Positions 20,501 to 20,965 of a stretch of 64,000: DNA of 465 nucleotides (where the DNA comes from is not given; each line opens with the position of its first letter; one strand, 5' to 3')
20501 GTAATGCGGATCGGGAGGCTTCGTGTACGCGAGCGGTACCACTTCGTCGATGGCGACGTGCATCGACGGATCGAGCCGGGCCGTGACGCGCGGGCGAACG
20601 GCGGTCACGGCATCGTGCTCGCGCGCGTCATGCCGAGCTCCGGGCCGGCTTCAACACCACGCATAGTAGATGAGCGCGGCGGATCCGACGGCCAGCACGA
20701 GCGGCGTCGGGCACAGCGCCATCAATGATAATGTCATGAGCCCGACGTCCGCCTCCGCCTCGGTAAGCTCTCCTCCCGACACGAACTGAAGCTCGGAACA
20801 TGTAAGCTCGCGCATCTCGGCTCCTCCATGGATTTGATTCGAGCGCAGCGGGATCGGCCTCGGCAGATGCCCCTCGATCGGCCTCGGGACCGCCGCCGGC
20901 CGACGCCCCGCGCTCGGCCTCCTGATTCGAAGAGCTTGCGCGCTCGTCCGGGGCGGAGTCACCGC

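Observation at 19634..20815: Hidden 54-aa double-glycine-leader peptide gene with no cognate exporter nearby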

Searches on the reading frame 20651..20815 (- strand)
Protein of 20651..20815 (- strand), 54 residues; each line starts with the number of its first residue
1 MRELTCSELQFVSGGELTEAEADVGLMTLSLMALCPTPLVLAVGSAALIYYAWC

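Call 3: search_protein_families(library=ncbifam, proteins=[window:20651-20815:-], max_evalue=10)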
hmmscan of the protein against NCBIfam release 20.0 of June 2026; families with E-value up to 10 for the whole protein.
window:20651-20815:- (54 aa): 1 family
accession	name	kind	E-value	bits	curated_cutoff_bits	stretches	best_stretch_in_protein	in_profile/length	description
NF033772.1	pheromone_VP1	equivalog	0.11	12.7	85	1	3-19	11-27/65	peptide pheromone VP1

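Call 4: search_protein_families(library=pfam, proteins=[window:20651-20815:-], max_evalue=1)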
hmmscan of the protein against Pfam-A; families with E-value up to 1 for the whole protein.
window:20651-20815:- (54 aa): 0 families

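Call 5: find_homologous_proteins(query=window:20651-20815:-, max_evalue=10)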
Query window:20651-20815:- (54 aa): 1 proteins with E <= 10 among 4 candidates.
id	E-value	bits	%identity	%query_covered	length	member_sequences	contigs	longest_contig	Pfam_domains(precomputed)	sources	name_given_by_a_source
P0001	2.5e-27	110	100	100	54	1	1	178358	-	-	-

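Call 13: find_encoding_contigs(protein=P0001, flank=10000, max_places=5)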
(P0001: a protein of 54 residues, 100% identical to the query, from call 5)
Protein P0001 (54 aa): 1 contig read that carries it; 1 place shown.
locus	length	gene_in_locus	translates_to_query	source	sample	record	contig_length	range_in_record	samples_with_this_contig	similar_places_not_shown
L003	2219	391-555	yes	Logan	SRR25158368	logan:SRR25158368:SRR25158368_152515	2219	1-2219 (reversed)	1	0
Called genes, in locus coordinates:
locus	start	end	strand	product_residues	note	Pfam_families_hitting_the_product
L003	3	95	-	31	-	?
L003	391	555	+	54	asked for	-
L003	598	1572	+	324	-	PF22000:DUF6929, PF21851:DUF6910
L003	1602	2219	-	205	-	?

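Call 19: find_related_loci(query=window:20651-20815:-, collection=genome_contigs, flank=10000)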
Query window:20651-20815:- (54 aa) in genome_contigs; peptide patterns used: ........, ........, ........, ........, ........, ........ (x = any residue, [..] = any of these).
600 stretches matched a pattern (row limit reached: there are more); 1 encode a relative of the query (tblastn E <= 1e-3); 1 distinct loci.
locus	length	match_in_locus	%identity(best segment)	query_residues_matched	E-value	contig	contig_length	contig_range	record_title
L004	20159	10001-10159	58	1-54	3e-15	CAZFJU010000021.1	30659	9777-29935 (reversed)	MAG TPA_asm: uncultured Gammaproteobacteria bacterium isolate SRP220891_co3_69 genome assembly, contig: NODE_1558_length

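Call 23: search_protein_families(library=pfam, proteins=[L004:7680-9902:+, L004:10188-11258:+, L004:5923-7662:+, L004:11290-12192:-, L004:10001-10162:+], max_evalue=0.01)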
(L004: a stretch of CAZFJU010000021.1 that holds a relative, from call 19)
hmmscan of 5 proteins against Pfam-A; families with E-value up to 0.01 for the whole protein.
L004:7680-9902:+ (740 aa): 7 families
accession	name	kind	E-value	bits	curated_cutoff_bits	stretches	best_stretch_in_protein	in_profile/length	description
PF00664.28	ABC_membrane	-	3.2e-39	135.7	28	1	166-432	4-273/274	ABC transporter transmembrane region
PF03412.21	Peptidase_C39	-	1e-35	122.9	22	1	8-136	2-132/133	Peptidase C39 family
PF00005.33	ABC_tran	-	1.2e-29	104.1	25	1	499-648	1-137/137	ABC transporter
PF02463.25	SMC_N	-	5.2e-07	29.7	40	1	619-688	136-211/220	RecF/RecN/SMC N terminal domain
PF13191.12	AAA_16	-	0.0032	18.4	32.6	1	510-670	25-164/167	AAA ATPase domain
PF13304.12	AAA_21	-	0.0045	17.5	27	0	512-532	2-22/304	AAA domain, putative AbiEii toxin, Type IV TA system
PF13555.12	AAA_29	-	0.0069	16.5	27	0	499-530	12-43/61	P-loop containing region of AAA domain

L004:10188-11258:+ (356 aa): 1 family
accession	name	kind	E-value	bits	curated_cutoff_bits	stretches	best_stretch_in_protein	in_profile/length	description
PF01694.28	Rhomboid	-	3.1e-10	40.9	22.6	1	211-348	3-140/143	Rhomboid domain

L004:5923-7662:+ (579 aa): 3 families
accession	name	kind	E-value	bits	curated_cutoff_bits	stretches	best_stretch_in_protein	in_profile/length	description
PF07690.21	MFS_1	-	2.9e-49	168.3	33.4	2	165-517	3-347/347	Major Facilitator Superfamily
PF03137.26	OATP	-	1.2e-07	30.9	25.8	0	352-453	280-382/545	Organic Anion Transporter Polypeptide (OATP) family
PF00083.30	Sugar_tr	-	0.0013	18.2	22.3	0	214-339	66-196/452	Sugar (and other) transporter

L004:11290-12192:- (300 aa): 1 family
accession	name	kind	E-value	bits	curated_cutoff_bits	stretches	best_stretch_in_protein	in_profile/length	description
PF00892.27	EamA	-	1.2e-20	74.6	28.2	2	14-149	3-134/135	EamA-like transporter family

L004:10001-10162:+ (53 aa): 1 family
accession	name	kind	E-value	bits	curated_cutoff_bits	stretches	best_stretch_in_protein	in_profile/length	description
PF17508.7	MccV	-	0.0037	18.3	27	1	1-48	1-43/104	Microcin V bacteriocin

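Call 26: search_protein_representatives(protein=window:20651-20815:-)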
Query: 54 residues. Proteins with E-value up to 0.001 (for the whole library): 7; up to 1e-10: 2; up to 1e-30: 0. The best 7 are listed.
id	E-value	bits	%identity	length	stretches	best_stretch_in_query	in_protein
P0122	5.0e-12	61.0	67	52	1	1-54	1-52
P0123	6.8e-12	60.6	62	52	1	1-54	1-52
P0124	1.4e-10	56.5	69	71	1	1-54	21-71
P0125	4.0e-08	48.8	60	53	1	1-54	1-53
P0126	2.9e-06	43.1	30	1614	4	5-51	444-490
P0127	6.2e-04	35.8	79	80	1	27-54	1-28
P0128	7.4e-04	35.6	56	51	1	1-53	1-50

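Call 29: find_homologous_proteins(query=A1, max_evalue=10)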
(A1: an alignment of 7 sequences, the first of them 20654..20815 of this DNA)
Query A1 (7 sequences) (54 aa, profile of the alignment): 41 proteins with E <= 10 among 1612 candidates.
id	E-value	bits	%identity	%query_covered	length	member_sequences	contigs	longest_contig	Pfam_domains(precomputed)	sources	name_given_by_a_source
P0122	3.2e-26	109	65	100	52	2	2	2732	-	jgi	jgi:hypothetical protein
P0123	4.1e-26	108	59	100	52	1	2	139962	-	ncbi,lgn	ncbi:MAG TPA: hypothetical protein VF329_12785 [Gammaproteobacteria bacterium]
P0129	1.4e-25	107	60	100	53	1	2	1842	-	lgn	-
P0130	1.4e-25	107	61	100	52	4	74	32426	-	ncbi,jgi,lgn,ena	-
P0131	2.1e-25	106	65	100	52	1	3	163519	-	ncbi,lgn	ncbi:MAG TPA: hypothetical protein VF322_02910 [Gammaproteobacteria bacterium]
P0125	4.0e-25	105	56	100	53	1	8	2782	-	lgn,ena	-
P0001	5.6e-25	105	100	100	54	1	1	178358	-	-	-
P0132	7.5e-25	104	63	100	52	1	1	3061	-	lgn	-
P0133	1.4e-24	104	64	100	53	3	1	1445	-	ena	-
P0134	2.4e-24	103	56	100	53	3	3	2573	-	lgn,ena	-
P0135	2.9e-24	103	60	100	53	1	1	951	-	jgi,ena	-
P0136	4.2e-24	102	64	100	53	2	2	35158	-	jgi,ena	-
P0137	6.3e-24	101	62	100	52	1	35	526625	-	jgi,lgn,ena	jgi:lactobin A/cerein 7B family class IIb bacteriocin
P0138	9.8e-24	101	61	100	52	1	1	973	-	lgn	-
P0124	4.2e-23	99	65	100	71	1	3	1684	-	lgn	-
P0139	6.1e-23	98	65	100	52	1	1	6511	-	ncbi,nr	ncbi:MAG TPA: hypothetical protein VFV10_13890 [Gammaproteobacteria bacterium]|nr:hypothetical prote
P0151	2.4e-18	84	63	100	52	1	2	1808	-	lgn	-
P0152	1.5e-17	81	67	100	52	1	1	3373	-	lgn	-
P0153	2.5e-17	80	57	100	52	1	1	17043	-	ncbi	-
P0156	2.8e-14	71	54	100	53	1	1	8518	-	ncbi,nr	ncbi:MAG TPA: hypothetical protein VFV10_09825 [Gammaproteobacteria bacterium]|nr:hypothetical prote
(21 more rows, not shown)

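Call 30: find_encoding_contigs(protein=P0137, flank=10000, max_places=3)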
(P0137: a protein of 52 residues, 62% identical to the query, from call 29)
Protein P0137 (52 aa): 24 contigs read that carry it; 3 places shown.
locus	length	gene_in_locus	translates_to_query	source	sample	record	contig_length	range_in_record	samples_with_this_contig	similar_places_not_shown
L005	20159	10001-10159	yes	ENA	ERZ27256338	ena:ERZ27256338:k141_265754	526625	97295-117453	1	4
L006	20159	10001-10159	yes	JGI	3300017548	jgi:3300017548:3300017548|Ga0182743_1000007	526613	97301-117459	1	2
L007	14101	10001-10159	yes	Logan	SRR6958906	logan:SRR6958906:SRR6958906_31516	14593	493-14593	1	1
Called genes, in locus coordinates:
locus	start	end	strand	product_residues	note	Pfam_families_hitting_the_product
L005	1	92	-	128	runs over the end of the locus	PF01127:Sdh_cyt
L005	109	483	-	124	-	PF01127:Sdh_cyt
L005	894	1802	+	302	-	-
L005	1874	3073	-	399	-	PF25919:BSH_CusB (faint), PF00364:Biotin_lipoyl (faint), PF26002:Beta-barrel_AprE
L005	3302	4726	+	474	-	PF00144:Beta-lactamase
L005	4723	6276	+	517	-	PF00501:AMP-binding, PF13193:AMP-binding_C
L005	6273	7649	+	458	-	PF00083:Sugar_tr (faint), PF03137:OATP (faint), PF07690:MFS_1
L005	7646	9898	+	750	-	PF03412:Peptidase_C39, PF00664:ABC_membrane, PF00005:ABC_tran, PF02463:SMC_N (faint)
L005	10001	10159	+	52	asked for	-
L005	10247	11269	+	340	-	PF01694:Rhomboid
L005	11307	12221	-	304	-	PF00892:EamA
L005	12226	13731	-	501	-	PF01336:tRNA_anti-codon, PF00152:tRNA-synt_2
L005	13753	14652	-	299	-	PF03462:PCRF, PF00472:RF-1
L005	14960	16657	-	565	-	PF01368:DHH, PF02272:DHHA1, PF17768:RecJ_OB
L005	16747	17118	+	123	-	PF04430:DUF498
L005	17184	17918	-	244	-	PF01476:LysM, PF01551:Peptidase_M23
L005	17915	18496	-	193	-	PF09335:VTT_dom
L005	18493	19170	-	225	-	PF01135:PCMT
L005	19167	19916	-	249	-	PF01975:SurE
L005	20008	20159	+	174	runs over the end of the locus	PF01713:Smr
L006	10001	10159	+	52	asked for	-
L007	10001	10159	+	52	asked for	-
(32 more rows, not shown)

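Call 31: find_encoding_contigs(protein=P0131, flank=10000, max_places=2)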
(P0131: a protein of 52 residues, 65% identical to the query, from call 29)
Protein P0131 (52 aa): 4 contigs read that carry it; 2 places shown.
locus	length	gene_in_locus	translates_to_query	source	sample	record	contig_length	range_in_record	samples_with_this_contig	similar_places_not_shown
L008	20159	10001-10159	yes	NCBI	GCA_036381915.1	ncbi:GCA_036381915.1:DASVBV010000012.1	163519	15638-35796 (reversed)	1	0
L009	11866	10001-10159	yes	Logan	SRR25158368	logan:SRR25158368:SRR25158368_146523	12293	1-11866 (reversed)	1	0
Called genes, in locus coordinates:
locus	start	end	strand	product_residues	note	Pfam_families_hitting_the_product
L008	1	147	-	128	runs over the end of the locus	PF01127:Sdh_cyt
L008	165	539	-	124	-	PF01127:Sdh_cyt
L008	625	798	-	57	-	PF07896:DUF1674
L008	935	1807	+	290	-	-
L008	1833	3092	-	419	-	PF25919:BSH_CusB (faint), PF25973:BSH_CzcB (faint), PF00364:Biotin_lipoyl (faint), PF25917:BSH_RND (weak), PF26002:Beta-barrel_AprE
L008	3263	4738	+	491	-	PF00144:Beta-lactamase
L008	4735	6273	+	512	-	PF00501:AMP-binding, PF13193:AMP-binding_C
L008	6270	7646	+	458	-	PF03137:OATP (faint), PF07690:MFS_1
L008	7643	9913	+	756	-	PF03412:Peptidase_C39, PF00664:ABC_membrane, PF00005:ABC_tran, PF02463:SMC_N (faint)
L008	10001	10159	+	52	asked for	-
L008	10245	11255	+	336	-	PF01694:Rhomboid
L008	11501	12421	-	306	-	PF00892:EamA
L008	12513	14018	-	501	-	PF01336:tRNA_anti-codon, PF00152:tRNA-synt_2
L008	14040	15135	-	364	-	PF03462:PCRF, PF00472:RF-1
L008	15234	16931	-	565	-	PF01368:DHH, PF02272:DHHA1, PF17768:RecJ_OB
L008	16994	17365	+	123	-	PF04430:DUF498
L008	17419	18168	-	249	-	PF01476:LysM, PF01551:Peptidase_M23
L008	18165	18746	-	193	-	PF09335:VTT_dom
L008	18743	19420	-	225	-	PF01135:PCMT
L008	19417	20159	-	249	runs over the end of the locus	PF01975:SurE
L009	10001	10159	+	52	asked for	-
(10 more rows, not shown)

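Call 32: find_encoding_contigs(protein=P0123, flank=10000, max_places=2)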
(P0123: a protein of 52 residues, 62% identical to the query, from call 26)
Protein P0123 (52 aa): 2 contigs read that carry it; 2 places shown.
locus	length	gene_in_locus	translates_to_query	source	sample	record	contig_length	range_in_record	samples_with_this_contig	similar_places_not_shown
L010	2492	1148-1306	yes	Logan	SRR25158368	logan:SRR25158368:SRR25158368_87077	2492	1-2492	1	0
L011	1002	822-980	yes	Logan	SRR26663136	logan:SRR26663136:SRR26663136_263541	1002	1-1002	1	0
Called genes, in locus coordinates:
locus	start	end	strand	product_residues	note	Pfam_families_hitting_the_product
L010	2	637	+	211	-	?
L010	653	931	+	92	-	PF00550:PP-binding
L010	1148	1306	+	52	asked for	-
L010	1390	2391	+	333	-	PF01694:Rhomboid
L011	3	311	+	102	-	?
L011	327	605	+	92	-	PF00550:PP-binding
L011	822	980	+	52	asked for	-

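Call 33: find_encoding_contigs(protein=P0139, flank=10000, max_places=2)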
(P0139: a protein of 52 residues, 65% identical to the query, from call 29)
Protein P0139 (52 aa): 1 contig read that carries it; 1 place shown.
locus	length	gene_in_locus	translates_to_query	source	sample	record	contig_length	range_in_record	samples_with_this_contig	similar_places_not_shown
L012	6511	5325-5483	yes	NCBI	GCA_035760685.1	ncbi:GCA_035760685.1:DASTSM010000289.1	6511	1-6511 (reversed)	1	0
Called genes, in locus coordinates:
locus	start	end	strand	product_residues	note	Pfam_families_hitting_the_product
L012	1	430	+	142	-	?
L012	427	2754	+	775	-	PF03412:Peptidase_C39, PF00664:ABC_membrane, PF00005:ABC_tran, PF02463:SMC_N (faint)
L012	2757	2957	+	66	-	-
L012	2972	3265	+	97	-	PF00550:PP-binding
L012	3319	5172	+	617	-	PF13462:Thioredoxin_4, PF01323:DSBA, PF06965:Na_H_antiport_1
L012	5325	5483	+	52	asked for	-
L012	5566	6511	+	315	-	PF01694:Rhomboid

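Call 34: find_encoding_contigs(protein=P0156, flank=10000, max_places=2)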
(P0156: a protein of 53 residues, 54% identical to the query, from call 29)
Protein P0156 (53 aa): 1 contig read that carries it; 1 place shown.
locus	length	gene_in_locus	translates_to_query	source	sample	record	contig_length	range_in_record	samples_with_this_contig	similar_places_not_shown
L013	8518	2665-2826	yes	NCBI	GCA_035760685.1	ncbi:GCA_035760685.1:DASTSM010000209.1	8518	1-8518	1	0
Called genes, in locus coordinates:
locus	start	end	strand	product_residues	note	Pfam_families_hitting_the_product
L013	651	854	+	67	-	PF10047:DUF2281 (weak)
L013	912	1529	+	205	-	-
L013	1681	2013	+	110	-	PF12797:Fer4_2 (faint), PF12838:Fer4_7 (faint), PF14697:Fer4_21 (faint), PF13187:Fer4_9 (weak), PF00037:Fer4 (weak), PF12837:Fer4_6 (weak), PF13237:Fer4_10 (weak), PF11953:DUF3470, +1 more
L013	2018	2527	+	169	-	PF13664:DUF4149, PF05425:CopD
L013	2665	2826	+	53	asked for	-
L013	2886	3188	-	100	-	PF01503:PRA-PH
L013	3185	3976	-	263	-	PF00977:His_biosynth, PF01207:Dus (faint), PF03060:NMO (faint)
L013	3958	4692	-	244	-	PF00977:His_biosynth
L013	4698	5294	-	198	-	PF00117:GATase, PF01174:SNO (faint)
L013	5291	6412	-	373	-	PF00475:IGPD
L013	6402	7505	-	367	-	PF00155:Aminotran_1_2, PF00266:Aminotran_5 (weak)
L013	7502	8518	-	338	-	PF00815:Histidinol_dh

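Call 39: find_related_loci(query=A2, collection=metagenome_contigs, flank=6000)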
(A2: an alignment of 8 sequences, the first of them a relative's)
Query A2 (52 aa) in metagenome_contigs; peptide patterns used: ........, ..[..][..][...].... (x = any residue, [..] = any of these).
108 stretches matched a pattern; 3 encode a relative of the query (tblastn E <= 1e-3); 3 distinct loci.
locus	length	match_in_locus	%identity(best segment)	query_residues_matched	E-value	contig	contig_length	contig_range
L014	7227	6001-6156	75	1-52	2e-23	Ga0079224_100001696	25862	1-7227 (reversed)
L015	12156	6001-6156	71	1-52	2e-22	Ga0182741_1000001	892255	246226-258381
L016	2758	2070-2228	66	1-52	2e-19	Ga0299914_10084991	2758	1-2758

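Call 41: find_encoding_contigs(protein=P0153, flank=10000, max_places=2)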
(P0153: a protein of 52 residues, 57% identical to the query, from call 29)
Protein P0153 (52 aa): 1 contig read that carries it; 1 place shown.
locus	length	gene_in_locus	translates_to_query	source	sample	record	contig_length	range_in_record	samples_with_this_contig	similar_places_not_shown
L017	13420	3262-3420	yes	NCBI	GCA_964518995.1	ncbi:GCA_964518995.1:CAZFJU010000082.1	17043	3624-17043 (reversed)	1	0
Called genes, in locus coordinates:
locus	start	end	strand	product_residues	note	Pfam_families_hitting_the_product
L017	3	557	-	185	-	?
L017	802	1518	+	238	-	PF02826:2-Hacid_dh_C (weak), PF10727:Rossmann-like (weak), PF01210:NAD_Gly3P_dh_N (faint), PF03446:NAD_binding_2, PF03807:F420_oxidored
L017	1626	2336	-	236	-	PF00775:Dioxygenase_C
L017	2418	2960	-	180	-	-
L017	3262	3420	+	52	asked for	-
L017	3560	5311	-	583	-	-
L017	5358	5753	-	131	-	PF19649:DUF6152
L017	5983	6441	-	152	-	-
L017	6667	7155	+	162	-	PF13238:AAA_18 (weak), PF13671:AAA_33, PF01202:SKI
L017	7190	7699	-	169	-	PF03928:HbpS-like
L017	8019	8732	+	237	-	-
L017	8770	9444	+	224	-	-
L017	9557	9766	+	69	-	PF20104:DUF6494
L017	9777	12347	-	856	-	PF11897:DUF3417, PF00343:Phosphorylase, PF28476:GlgP_C (weak)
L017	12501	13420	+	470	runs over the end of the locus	PF02874:ATP-synt_ab_N, PF00006:ATP-synt_ab, PF22919:ATP-synt_VA_C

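Call 42: find_encoding_contigs(protein=P0152, flank=10000, max_places=2)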
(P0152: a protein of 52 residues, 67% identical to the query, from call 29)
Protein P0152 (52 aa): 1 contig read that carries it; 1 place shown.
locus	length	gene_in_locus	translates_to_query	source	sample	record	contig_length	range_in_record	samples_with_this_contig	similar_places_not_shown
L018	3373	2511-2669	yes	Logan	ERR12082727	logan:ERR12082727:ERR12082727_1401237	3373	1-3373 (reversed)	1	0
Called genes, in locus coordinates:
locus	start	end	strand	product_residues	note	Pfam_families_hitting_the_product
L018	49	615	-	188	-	PF13640:2OG-FeII_Oxy_3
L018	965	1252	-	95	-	-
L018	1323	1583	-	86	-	-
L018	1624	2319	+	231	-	-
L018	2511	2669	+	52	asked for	-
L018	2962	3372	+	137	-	?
